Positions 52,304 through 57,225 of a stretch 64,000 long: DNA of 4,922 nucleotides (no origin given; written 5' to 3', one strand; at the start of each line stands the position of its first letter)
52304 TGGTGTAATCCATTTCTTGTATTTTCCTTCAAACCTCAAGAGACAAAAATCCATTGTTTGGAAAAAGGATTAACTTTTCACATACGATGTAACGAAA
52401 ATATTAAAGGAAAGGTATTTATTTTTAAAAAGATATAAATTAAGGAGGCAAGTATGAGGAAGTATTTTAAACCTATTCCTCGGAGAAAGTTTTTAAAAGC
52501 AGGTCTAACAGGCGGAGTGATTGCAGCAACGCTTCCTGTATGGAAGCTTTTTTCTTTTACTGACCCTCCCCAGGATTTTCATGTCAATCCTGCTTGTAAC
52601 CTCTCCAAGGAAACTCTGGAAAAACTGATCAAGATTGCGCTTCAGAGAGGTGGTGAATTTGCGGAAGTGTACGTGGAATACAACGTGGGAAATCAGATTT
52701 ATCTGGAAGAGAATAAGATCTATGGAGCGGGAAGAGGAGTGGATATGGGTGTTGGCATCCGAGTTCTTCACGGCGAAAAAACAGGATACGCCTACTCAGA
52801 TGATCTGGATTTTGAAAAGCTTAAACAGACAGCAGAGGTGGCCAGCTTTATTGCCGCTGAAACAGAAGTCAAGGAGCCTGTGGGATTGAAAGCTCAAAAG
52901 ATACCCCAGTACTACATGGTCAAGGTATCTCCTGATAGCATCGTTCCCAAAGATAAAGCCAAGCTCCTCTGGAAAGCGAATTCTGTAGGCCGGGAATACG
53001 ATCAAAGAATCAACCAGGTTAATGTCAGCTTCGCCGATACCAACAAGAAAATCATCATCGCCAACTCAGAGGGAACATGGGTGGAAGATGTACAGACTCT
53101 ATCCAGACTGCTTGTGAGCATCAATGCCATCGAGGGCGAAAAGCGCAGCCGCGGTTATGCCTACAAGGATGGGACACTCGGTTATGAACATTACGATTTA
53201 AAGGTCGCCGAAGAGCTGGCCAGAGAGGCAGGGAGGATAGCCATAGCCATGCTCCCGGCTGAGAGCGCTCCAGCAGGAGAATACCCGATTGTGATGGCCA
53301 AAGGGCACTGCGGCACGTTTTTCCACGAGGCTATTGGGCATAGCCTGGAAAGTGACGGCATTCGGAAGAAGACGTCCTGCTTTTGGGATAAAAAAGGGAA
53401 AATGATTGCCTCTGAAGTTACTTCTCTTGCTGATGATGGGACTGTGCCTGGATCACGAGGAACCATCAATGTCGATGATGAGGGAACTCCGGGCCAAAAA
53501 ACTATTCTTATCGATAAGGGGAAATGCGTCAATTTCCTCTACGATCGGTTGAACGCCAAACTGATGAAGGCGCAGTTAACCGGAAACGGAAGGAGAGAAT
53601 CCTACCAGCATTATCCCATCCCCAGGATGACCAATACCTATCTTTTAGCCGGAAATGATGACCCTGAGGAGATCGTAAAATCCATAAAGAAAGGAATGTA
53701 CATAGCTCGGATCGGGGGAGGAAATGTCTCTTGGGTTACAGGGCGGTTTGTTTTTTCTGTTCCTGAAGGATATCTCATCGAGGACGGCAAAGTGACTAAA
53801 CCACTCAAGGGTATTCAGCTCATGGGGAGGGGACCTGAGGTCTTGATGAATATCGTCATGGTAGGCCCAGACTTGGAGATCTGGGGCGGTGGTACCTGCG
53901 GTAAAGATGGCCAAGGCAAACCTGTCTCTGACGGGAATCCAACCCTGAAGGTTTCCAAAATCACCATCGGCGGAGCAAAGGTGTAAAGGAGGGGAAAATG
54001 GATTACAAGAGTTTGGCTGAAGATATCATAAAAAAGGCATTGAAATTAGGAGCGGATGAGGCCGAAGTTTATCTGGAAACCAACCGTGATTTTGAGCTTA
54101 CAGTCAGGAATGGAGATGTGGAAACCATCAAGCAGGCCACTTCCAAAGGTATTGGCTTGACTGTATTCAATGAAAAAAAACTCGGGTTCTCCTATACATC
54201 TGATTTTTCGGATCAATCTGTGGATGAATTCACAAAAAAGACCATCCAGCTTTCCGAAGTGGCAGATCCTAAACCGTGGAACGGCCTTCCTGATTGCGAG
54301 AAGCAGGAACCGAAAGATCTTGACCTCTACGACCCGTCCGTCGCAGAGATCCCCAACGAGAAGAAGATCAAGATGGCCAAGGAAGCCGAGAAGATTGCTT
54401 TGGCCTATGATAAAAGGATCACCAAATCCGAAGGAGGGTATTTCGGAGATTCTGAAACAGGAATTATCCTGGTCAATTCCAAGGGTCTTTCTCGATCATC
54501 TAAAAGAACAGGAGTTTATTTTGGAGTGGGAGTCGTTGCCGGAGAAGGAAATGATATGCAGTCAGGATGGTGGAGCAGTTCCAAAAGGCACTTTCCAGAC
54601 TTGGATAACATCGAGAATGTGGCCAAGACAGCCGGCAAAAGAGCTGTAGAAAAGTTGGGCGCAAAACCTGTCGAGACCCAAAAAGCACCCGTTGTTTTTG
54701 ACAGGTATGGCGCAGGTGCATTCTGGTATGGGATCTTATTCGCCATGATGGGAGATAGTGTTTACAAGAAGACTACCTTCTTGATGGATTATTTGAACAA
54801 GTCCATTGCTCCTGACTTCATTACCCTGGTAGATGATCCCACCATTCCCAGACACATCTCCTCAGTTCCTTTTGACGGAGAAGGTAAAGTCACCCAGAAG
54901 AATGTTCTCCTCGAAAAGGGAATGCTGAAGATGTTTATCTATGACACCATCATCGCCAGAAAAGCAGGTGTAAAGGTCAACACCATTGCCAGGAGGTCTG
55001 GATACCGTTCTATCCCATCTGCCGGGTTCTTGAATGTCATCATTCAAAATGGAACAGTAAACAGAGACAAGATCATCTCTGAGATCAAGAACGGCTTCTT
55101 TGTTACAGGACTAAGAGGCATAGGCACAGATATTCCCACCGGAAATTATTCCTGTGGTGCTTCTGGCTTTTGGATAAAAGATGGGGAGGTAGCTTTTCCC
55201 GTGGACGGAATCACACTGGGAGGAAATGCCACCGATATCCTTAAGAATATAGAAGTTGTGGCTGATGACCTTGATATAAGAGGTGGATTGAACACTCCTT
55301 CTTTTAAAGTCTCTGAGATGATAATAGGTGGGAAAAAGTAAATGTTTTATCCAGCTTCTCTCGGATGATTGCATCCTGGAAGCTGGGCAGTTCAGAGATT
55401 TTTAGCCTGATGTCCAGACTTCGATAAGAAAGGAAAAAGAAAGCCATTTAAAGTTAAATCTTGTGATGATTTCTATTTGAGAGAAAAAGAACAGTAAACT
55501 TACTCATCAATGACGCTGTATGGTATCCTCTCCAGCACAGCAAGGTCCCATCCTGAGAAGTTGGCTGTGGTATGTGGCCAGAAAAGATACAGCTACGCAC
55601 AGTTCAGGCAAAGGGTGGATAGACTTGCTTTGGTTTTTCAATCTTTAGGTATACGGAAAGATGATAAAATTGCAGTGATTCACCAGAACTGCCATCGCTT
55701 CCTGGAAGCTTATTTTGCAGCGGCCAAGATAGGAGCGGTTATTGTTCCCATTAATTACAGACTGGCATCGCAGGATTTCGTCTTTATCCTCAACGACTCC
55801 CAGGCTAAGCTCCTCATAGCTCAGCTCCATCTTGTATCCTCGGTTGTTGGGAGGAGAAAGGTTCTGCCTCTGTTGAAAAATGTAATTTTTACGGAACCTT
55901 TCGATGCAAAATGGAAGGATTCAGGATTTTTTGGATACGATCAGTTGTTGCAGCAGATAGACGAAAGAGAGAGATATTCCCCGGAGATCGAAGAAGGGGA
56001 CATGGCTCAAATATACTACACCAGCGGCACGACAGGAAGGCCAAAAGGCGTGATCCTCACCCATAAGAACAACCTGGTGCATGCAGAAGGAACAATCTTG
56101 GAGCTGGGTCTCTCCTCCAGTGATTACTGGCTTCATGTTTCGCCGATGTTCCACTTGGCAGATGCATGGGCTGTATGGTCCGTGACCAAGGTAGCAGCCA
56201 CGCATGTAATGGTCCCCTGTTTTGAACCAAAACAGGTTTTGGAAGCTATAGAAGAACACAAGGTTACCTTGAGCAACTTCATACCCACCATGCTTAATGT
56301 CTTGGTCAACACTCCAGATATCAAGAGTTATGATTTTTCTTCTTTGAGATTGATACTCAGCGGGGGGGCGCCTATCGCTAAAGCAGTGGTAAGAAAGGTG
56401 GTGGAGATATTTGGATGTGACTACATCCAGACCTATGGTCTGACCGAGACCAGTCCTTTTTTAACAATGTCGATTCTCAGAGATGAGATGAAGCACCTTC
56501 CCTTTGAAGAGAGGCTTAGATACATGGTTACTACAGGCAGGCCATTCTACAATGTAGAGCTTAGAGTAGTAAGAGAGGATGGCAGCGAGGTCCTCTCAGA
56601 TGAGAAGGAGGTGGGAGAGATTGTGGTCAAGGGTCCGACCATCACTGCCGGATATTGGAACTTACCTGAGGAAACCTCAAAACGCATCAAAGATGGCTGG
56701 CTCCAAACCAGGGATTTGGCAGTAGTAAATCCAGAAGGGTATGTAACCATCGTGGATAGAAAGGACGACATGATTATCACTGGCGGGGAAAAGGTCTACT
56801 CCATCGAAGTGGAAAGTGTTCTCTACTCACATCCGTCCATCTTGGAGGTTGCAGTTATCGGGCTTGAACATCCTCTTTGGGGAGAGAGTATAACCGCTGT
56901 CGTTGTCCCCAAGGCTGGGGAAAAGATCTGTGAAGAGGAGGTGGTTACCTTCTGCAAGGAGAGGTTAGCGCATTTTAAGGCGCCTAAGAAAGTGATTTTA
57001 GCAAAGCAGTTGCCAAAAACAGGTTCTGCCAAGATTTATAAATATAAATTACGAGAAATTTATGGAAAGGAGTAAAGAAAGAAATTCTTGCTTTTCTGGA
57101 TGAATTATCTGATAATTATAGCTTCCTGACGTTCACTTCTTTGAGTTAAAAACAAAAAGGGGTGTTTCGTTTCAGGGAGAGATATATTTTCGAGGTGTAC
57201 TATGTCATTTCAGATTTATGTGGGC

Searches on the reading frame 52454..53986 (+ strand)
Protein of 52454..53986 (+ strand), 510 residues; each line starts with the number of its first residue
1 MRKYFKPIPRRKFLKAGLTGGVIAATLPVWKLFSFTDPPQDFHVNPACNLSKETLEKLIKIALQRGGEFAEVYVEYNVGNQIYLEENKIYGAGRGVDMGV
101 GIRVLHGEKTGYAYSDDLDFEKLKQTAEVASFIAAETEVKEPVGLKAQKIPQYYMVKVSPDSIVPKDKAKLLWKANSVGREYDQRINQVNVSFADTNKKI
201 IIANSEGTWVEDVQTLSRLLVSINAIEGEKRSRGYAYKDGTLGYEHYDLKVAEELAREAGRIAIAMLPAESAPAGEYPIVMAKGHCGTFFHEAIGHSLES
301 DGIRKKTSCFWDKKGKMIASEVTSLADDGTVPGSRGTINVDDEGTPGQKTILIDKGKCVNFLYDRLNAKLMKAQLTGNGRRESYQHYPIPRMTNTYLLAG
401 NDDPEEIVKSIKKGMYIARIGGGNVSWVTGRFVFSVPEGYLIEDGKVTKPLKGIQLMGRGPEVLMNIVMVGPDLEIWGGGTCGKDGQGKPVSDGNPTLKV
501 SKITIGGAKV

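Call 7: search_protein_families(library=pfam, proteins=[window:52454-53986:+])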
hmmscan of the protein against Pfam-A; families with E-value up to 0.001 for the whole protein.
window:52454-53986:+ (510 aa): 3 families
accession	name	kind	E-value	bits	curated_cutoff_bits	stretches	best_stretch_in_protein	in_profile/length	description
PF19289.4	PmbA_TldD_3rd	-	5.9e-61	205.9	22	1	275-507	2-220/220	PmbA/TldA metallopeptidase C-terminal domain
PF19290.4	PmbA_TldD_2nd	-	2.3e-16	60.6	20.9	1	160-267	3-109/109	PmbA/TldA metallopeptidase central domain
PF01523.21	PmbA_TldD_1st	-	6.8e-16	58.6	20.9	1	70-134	1-65/65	PmbA/TldA metallopeptidase domain 1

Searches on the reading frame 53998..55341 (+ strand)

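Call 16: search_protein_families(library=pfam, proteins=[window:53998-55341:+])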
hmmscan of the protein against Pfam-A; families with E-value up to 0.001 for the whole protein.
window:53998-55341:+ (447 aa): 3 families
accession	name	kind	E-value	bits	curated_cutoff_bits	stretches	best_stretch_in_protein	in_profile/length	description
PF19289.4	PmbA_TldD_3rd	-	1.3e-60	204.8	22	1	227-445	1-220/220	PmbA/TldA metallopeptidase C-terminal domain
PF19290.4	PmbA_TldD_2nd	-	2.4e-20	73.4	20.9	1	115-220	3-109/109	PmbA/TldA metallopeptidase central domain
PF01523.21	PmbA_TldD_1st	-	6.8e-16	58.6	20.9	1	22-82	1-61/65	PmbA/TldA metallopeptidase domain 1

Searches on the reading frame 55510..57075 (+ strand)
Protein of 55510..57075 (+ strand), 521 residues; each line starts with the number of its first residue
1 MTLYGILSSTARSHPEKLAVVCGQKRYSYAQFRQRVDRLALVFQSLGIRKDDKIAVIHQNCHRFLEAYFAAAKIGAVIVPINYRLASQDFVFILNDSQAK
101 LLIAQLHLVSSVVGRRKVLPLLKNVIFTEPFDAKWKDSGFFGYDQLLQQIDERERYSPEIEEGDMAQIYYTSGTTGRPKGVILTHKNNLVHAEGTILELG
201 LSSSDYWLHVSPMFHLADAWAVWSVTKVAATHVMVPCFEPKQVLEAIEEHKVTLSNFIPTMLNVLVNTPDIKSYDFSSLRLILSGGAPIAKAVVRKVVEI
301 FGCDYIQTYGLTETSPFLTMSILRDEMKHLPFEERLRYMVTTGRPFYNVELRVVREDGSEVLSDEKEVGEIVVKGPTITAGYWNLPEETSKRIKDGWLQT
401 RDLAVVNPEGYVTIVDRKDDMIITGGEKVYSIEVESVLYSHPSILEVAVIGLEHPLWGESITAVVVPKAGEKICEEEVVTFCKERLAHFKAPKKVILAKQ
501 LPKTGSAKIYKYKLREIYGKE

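Call 16: search_protein_families(library=pfam, proteins=[window:55510-57075:+])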
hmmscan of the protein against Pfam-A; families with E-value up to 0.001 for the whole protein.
window:55510-57075:+ (521 aa): 2 families
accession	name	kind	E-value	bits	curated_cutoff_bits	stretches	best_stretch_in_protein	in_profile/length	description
PF00501.34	AMP-binding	-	1.1e-91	308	29.9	1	9-383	3-384/384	AMP-binding enzyme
PF13193.12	AMP-binding_C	-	7e-22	78.6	24.5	1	433-508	1-76/76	AMP-binding enzyme C-terminal domain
